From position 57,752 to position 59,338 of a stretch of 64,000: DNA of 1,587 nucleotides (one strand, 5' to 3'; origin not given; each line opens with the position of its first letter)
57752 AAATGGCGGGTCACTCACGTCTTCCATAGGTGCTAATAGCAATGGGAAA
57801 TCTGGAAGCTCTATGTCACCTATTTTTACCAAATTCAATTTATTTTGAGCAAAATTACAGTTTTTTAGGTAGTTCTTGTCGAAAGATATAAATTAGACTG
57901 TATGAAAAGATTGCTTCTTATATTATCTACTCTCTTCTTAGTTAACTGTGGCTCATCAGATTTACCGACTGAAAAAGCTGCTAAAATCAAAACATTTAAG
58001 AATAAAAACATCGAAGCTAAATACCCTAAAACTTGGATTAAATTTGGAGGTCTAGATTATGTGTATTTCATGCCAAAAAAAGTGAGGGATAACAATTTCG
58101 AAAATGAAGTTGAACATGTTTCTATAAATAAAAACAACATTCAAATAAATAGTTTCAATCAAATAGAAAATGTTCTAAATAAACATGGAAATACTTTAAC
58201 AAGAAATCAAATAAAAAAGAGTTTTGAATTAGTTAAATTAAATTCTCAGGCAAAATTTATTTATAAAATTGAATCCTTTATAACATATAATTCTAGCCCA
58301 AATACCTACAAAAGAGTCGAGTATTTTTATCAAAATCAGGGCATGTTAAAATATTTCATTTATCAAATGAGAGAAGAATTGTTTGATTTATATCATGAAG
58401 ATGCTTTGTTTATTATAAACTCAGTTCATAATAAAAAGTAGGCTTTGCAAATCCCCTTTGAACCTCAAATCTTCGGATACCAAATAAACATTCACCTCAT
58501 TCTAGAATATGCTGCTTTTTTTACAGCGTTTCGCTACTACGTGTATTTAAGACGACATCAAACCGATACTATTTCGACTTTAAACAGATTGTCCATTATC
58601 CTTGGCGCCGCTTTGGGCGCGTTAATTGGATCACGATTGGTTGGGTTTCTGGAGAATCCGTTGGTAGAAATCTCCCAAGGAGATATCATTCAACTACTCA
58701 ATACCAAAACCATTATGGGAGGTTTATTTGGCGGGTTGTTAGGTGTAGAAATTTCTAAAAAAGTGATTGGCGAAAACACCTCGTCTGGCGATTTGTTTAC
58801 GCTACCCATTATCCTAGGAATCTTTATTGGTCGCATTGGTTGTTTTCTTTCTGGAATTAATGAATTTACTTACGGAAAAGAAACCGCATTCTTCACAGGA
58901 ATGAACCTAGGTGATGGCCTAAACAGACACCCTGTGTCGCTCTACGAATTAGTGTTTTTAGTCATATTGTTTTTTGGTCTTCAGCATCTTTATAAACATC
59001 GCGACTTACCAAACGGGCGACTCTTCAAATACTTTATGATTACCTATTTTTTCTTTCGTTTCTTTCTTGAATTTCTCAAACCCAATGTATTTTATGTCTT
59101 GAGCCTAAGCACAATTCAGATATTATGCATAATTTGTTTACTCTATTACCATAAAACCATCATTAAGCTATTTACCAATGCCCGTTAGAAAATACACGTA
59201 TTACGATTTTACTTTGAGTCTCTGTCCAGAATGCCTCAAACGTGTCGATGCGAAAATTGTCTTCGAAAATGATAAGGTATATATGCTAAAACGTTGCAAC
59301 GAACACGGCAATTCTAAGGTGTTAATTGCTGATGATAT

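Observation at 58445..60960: Tightly coupled operon: Lgt homolog, zinc-ribbon radical SAM enzyme and two small Cys-containing membrane peptides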

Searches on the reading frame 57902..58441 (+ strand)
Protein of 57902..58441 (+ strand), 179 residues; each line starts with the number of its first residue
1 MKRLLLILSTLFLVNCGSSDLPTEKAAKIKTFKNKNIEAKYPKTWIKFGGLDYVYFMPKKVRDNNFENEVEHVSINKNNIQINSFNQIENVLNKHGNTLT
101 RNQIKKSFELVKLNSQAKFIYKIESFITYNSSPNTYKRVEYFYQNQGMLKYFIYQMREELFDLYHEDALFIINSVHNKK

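Call 3: search_protein_families(library=pfam, proteins=[window:57902-58441:+], max_evalue=0.1)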
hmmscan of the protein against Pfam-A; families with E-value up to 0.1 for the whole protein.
window:57902-58441:+ (179 aa): 1 family
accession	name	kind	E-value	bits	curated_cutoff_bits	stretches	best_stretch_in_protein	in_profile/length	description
PF22881.1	FilE_C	-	0.0028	17.7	27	0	29-88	24-83/166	FilE, C-terminal domain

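Call 4: search_protein_families(library=ncbifam, proteins=[window:57902-58441:+], max_evalue=0.1)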
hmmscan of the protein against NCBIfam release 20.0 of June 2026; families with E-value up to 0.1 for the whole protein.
window:57902-58441:+ (179 aa): 2 families
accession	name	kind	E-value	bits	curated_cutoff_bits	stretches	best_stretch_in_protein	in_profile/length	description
NF053538.1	DixhxACActTsKce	equivalog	0.00083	18.5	430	1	47-114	112-179/310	3,5-dioxohexanoate:acetyl-CoA acetone transferase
NF049922.1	MethglyxlRedYdjG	equivalog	0.022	13.8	550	1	25-104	159-234/326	NADH-dependent methylglyoxal reductase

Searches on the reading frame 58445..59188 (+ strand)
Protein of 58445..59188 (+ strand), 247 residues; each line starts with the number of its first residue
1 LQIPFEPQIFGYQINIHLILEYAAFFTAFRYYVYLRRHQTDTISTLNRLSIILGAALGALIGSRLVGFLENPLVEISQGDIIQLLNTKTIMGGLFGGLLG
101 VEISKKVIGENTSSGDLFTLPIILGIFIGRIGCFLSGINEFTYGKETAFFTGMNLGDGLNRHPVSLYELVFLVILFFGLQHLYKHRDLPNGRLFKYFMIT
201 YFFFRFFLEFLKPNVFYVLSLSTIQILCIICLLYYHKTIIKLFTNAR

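Call 3: search_protein_families(library=pfam, proteins=[window:58445-59188:+], max_evalue=0.1)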
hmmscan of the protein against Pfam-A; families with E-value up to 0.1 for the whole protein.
window:58445-59188:+ (247 aa): 3 families
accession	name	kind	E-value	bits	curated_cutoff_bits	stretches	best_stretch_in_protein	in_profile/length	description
PF01790.23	LGT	-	1.1e-24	87.6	24.9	1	11-233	8-232/240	Prolipoprotein diacylglyceryl transferase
PF05433.20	Rick_17kDa_Anti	-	0.0017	18.7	24.2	0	50-63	27-40/43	Glycine zipper 2TM domain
PF13441.11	Gly-zipper_YMGG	-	0.025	14.7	28.9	1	52-100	12-39/45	YMGG-like Gly-zipper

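Call 4: search_protein_families(library=ncbifam, proteins=[window:58445-59188:+], max_evalue=0.1)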
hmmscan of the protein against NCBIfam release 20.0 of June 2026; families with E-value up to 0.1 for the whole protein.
window:58445-59188:+ (247 aa): 3 families
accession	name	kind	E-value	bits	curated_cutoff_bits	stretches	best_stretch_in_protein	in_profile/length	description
TIGR00544.1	lgt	equivalog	1.9e-11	43.9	118.9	1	29-233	35-260/280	prolipoprotein diacylglyceryl transferase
NF000778.0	PRK00052.3-4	equivalog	3.1e-11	43.4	334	1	31-233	28-235/252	prolipoprotein diacylglyceryl transferase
NF009611.0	PRK13108.1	equivalog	0.00074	18.6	636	1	162-213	194-245/476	prolipoprotein diacylglyceryl transferase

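Call 10: find_homologous_proteins(query=window:58445-59188:+, max_evalue=0.00001)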
Query window:58445-59188:+ (247 aa): 2592 proteins with E <= 0.00001 among 5689 candidates; the best 120 are listed.
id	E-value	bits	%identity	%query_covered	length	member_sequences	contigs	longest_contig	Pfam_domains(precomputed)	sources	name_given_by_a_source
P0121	2.6e-156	536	100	100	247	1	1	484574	PF01790.24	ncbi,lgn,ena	-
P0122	1.6e-126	439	82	100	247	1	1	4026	PF01790.24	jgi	-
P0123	1.1e-121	423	80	100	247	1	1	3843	PF01790.24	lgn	-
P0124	4.3e-121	421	78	99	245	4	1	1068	PF01790.24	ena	-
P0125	8.6e-121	420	79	100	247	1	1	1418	PF01790.24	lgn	-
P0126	4.4e-120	418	78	99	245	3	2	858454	PF01790.24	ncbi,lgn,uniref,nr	ncbi:prolipoprotein diacylglyceryl transferase family protein [uncultured Algibacter sp.]|uniref:pro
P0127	5.9e-119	414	80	98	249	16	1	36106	PF01790.24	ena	-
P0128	2.5e-118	412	78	97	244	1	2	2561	PF01790.24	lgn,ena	-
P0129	2.9e-118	412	77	99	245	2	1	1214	PF01790.24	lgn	-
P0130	3.7e-118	412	78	98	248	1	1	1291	PF01790.24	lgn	-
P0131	3.8e-118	412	76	100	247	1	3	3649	PF01790.24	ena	-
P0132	7.7e-118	411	78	97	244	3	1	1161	PF01790.24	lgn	-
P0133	8.0e-118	410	78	99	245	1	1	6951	PF01790.24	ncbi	-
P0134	1.1e-117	410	79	100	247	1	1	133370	PF01790.24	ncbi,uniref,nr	ncbi:prolipoprotein diacylglyceryl transferase [Flavivirga aquimarina]|uniref:Prolipoprotein diacylg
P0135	1.1e-117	410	77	100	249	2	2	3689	PF01790.24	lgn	-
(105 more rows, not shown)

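Call 12: search_solved_structures(query=window:58445-59188:+, max_evalue=1, show_alignments=2)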
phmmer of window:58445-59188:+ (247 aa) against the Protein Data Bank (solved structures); distinct sequences matched with E-value up to 1: 1.
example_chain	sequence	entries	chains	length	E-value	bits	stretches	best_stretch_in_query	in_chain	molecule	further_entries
5azb_A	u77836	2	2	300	7.6e-06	28.9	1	159-215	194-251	Prolipoprotein diacylglyceryl transferase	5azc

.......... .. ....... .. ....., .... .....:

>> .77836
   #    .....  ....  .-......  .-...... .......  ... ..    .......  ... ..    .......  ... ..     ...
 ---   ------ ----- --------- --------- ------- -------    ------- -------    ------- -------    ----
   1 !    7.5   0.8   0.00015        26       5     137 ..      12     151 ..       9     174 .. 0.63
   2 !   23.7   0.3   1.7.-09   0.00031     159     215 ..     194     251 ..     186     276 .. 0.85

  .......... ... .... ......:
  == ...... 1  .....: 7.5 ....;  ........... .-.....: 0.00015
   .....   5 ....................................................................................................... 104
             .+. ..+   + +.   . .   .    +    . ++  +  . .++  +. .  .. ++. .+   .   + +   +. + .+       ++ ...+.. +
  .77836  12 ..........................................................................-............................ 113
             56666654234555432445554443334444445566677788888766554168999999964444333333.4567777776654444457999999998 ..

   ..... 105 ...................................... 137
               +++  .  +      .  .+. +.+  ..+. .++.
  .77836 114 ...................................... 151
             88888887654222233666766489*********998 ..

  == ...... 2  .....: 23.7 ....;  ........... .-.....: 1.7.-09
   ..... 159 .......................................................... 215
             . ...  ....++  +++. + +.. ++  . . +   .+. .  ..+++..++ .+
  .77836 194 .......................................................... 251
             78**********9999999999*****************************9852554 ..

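Call 80: predict_structure(alignment_id=A6)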
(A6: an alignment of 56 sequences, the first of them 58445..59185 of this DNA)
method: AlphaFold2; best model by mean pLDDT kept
length: 247 residues; sequences in the alignment: 56
mean_pLDDT: 84.2   pTM: 0.82
mean pLDDT of the five models: 84.2, 79.7, 76.9, 75.2, 75.0
residues with pLDDT >= 90: 90; 70-90: 127; 50-70: 29; < 50: 1
segments of 3 or more residues with pLDDT < 50: none
pLDDT, mean of each block of 10 residues (from residue 1): 78 83 90 81 80 89 84 62 69 89 86 78 93 85 87 89 93 96 82 91 94 74 90 89 70
secondary structure, 60 per line:
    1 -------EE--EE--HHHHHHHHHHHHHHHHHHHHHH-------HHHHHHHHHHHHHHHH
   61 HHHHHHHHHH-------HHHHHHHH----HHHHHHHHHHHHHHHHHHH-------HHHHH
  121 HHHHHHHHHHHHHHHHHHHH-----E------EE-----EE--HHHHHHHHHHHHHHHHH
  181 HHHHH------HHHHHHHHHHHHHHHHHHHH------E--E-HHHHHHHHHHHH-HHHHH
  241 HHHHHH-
elements in order: H16-37 H45-70 H78-85 H90-108 H116-140 H164-185 H192-211 H223-234 H236-246

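Call 83: fold_search(model_id=the predicted structure, library=pdb)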
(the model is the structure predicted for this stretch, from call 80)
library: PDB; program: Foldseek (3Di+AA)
matches with E <= 10: 145; with E <= 0.001: 1
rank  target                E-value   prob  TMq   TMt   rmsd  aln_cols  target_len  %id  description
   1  5azb                  5.5e-06  1.00  0.60  0.54   5.9       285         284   19  Crystal structure of Escherichia coli Lgt in complex with phosphatidylglycerol and the inhibitor palmitic acid (released 2016-01-27)
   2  8tsl_C                3.5e-01  0.12  0.19  0.18  15.5       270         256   12  S. thermodepolymerans KpsM-KpsE in Apo 2 state with rigid body fitted KpsT (released 2024-04-17)
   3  5zle                  1.1e+00  0.12  0.23  0.24  14.0       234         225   12  Human duodenal cytochrome b (Dcytb) in substrate free form (released 2018-10-31)
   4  8ekp_A                1.1e+00  0.07  0.15  0.09  19.9       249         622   17  Apo rat TRPV2 in nanodiscs, state 1 (released 2023-09-27)
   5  8oqz_C                1.2e+00  0.12  0.24  0.24  12.0       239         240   15  Structure of human gamma-secretase PSEN1 APH-1B isoform reconstituted into lipid nanodisc in complex with Ab46 (released 2024-04-24)
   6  9kgb                  1.2e+00  0.07  0.19  0.15  16.1       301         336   10  Crystal structure of tolypothrichol synthase (released 2025-04-09)
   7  8yf1_A                1.2e+00  0.06  0.16  0.09  21.8       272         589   12  Cryo-EM structure of human SV2A in complex with Brivaracetam (released 2024-06-12)
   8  6oih_C                1.4e+00  0.08  0.19  0.19  15.8       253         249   13  Crystal structure of O-antigen polysaccharide ABC-transporter (released 2019-04-17)
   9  9mr5                  1.5e+00  0.08  0.16  0.09  17.4       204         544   13  Cryo-EM structure of human OATP1C1 F240A mutant in complex with estrone 3-glucuronide (released 2025-07-16)
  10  4o7g_A                1.7e+00  0.10  0.22  0.24  19.3       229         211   10  Crystal Structure of Ascorbate-bound Cytochrome b561, crystal soaked in 1 M L-ascorbate for 40 minutes (released 2014-02-05)
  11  8sur_A                1.8e+00  0.04  0.17  0.09  17.0       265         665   11  TMEM16F bound with Niclosamide (released 2023-09-06)
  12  6qpc_A                1.9e+00  0.04  0.16  0.09  16.7       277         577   10  Cryo-EM structure of calcium-bound mTMEM16F lipid scramblase in nanodisc (released 2019-03-06)
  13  8hao_I                2.0e+00  0.08  0.21  0.17  11.1       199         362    8  Human parathyroid hormone receptor-1 dimer (released 2022-12-21)
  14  4o7g_B                2.1e+00  0.08  0.21  0.23  18.5       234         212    9  Crystal Structure of Ascorbate-bound Cytochrome b561, crystal soaked in 1 M L-ascorbate for 40 minutes (released 2014-02-05)
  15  8tag_A                2.1e+00  0.04  0.18  0.10  17.3       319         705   10  TMEM16F, with Calcium and PIP2, no inhibitor (released 2023-09-06)
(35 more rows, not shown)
